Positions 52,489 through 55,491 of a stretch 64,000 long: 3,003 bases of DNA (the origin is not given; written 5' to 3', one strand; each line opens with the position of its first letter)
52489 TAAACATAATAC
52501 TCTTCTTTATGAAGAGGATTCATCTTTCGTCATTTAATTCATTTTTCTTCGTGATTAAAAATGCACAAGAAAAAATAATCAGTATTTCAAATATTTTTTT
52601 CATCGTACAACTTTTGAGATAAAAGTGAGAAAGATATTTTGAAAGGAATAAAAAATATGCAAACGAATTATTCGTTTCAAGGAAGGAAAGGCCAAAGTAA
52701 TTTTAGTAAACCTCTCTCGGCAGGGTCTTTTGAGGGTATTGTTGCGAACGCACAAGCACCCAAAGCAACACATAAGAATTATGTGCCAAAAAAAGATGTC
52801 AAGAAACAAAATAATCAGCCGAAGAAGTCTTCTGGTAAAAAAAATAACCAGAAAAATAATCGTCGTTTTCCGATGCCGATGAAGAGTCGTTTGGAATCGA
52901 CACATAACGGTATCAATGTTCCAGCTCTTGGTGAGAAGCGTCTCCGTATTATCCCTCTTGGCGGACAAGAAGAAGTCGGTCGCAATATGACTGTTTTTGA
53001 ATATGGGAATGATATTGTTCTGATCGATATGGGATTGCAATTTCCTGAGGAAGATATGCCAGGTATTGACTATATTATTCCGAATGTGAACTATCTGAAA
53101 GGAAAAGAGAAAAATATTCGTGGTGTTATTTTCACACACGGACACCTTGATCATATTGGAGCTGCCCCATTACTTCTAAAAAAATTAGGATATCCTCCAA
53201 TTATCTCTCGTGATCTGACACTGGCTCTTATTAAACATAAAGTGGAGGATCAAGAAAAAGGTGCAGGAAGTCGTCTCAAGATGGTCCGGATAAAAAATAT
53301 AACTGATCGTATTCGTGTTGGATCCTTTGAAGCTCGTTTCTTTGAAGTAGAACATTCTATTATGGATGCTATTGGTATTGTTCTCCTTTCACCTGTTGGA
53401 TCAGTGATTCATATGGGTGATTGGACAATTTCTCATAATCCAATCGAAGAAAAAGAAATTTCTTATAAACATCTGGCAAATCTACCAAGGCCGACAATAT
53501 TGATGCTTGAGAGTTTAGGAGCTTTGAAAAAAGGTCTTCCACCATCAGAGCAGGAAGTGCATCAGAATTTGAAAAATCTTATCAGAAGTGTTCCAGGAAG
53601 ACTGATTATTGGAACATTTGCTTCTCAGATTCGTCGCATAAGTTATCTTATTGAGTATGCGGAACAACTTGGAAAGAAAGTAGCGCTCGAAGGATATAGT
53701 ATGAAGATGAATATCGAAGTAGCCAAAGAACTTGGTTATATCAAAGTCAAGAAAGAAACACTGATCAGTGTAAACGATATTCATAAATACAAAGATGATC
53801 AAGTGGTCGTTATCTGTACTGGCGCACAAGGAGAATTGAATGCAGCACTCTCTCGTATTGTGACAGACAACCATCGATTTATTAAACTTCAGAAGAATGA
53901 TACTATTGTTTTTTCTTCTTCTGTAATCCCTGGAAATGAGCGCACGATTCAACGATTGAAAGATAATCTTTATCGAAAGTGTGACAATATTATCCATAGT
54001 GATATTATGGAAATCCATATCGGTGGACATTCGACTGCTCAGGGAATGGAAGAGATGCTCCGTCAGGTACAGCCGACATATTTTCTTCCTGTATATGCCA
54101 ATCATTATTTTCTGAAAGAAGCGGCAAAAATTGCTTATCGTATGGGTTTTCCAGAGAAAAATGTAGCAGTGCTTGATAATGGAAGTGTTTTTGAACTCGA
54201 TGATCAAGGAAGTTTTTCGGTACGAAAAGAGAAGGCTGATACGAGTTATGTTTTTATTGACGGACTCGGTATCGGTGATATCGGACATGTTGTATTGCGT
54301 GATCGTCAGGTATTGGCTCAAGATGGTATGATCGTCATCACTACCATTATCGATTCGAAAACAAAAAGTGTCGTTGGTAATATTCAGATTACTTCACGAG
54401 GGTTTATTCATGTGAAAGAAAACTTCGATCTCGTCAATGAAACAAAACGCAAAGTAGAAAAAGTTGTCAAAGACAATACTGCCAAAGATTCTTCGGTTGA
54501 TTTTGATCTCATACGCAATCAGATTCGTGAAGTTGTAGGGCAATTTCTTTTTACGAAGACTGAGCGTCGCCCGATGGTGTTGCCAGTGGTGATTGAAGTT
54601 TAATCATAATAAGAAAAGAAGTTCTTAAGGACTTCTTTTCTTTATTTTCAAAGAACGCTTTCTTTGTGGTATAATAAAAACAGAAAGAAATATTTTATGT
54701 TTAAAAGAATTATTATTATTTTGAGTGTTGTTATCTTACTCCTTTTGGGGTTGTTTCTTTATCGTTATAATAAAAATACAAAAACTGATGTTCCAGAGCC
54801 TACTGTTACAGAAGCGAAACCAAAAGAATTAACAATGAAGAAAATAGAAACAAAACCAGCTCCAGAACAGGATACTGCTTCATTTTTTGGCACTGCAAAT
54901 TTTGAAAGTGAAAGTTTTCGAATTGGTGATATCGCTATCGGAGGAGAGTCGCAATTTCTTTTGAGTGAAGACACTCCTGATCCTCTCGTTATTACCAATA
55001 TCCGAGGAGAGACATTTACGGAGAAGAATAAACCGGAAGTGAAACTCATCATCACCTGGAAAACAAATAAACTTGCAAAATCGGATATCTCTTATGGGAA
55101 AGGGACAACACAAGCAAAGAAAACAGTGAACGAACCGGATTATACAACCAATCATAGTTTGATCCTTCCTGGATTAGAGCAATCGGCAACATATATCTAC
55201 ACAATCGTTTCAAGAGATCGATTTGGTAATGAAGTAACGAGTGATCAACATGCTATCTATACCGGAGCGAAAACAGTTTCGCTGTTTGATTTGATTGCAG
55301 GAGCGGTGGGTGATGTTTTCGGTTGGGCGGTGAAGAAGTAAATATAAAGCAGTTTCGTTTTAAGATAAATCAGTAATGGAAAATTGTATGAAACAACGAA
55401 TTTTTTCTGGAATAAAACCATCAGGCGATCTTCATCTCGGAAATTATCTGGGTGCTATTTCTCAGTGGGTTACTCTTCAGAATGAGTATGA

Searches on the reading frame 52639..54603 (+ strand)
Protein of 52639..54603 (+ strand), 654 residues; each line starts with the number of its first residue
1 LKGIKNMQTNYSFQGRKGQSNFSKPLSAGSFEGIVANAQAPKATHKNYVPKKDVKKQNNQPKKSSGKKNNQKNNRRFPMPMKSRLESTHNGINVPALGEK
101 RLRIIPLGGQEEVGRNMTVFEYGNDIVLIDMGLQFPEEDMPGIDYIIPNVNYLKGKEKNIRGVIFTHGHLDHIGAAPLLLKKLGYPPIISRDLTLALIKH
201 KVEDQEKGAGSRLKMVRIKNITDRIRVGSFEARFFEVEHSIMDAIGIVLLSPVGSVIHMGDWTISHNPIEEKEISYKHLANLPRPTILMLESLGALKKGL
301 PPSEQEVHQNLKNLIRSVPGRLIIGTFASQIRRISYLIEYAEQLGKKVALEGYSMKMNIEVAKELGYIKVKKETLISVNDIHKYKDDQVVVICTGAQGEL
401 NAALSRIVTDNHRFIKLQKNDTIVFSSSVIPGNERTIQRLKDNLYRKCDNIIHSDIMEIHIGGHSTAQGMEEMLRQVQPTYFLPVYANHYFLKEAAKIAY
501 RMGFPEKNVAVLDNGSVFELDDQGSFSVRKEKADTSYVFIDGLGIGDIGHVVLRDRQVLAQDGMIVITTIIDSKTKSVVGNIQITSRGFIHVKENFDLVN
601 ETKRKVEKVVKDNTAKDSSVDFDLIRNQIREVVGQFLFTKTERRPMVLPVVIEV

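Call 68: search_protein_families(library=pfam, proteins=[window:52639-54603:+], max_evalue=0.001)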
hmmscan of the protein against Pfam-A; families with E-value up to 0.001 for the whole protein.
window:52639-54603:+ (654 aa): 4 families
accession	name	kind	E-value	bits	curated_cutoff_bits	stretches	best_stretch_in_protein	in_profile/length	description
PF22505.1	RNase_J_b_CASP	-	1.4e-44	151.3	27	1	320-444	2-126/126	Ribonuclease J, beta-CASP domain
PF17770.6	RNase_J_C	-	2.4e-27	96.3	23.8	1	552-654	1-102/102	Ribonuclease J C-terminal domain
PF00753.33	Lactamase_B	-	9.5e-14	52.2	22.7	1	114-273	5-161/196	Metallo-beta-lactamase superfamily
PF12706.13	Lactamase_B_2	-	4.6e-07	30.1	27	1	158-265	29-146/200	Beta-lactamase superfamily domain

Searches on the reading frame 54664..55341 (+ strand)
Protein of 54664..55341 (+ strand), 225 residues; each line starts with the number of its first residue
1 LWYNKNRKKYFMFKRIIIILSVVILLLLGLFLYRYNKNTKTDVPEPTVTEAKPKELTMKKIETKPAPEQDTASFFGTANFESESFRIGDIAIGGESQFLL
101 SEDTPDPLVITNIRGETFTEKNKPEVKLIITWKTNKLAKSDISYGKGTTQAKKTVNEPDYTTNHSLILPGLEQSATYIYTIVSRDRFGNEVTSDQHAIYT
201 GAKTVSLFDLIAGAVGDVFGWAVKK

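Call 68: search_protein_families(library=pfam, proteins=[window:54664-55341:+], max_evalue=0.001)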
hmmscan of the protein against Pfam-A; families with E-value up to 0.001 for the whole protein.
window:54664-55341:+ (225 aa): 1 family
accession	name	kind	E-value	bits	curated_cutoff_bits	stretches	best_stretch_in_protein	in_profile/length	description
PF16656.11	Pur_ac_phosph_N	-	5.6e-05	24.1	30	1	124-195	11-88/93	Purple acid Phosphatase, N-terminal domain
